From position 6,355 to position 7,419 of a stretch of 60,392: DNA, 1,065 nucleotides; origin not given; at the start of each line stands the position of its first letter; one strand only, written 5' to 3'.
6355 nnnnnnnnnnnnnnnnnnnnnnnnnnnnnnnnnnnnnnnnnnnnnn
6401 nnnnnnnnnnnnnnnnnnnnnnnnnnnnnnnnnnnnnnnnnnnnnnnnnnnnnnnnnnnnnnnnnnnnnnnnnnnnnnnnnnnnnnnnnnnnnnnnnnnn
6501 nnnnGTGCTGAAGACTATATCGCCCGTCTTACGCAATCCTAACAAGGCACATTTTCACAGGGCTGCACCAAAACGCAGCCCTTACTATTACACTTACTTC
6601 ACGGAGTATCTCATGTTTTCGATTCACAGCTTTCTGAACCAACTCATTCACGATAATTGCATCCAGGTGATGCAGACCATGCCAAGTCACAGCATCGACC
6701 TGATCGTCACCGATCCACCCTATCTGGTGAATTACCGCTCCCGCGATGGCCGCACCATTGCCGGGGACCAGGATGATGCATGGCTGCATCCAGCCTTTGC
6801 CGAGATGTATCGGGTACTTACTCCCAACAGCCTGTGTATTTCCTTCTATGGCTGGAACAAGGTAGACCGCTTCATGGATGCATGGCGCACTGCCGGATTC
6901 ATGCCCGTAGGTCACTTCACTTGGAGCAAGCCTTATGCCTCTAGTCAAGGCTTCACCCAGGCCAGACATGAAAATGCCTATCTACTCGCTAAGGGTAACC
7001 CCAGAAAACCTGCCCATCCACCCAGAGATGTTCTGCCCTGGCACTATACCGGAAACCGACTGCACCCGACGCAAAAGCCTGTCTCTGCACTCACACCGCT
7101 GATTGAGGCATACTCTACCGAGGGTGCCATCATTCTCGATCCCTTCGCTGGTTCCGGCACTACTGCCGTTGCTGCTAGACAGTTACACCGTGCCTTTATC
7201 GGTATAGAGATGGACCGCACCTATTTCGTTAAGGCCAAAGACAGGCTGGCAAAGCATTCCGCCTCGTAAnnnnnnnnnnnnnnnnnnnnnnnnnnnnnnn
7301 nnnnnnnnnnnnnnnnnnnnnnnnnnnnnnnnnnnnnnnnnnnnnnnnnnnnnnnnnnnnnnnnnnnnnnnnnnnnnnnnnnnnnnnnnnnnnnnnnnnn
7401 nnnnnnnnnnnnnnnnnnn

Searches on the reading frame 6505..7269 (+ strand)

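Call 8: search_protein_families(library=pfam, proteins=[window:6505-7269:+], max_evalue=0.01)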
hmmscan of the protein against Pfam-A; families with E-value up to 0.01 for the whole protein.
window:6505-7269:+ (254 aa): 4 families
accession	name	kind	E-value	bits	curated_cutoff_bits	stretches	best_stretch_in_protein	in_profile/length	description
PF01555.25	N6_N4_Mtase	-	1.2e-34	120.7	26.7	1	64-244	1-219/221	DNA methylase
PF01170.24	UPF0020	-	2.1e-06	28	22.3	0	205-245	27-68/197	RMKL-like, methyltransferase domain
PF03602.21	Cons_hypoth95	-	0.00038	20.6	24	0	186-239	21-75/182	Conserved hypothetical protein 95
PF13847.12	Methyltransf_31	-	0.0058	16.8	27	0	206-252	3-52/145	Methyltransferase domain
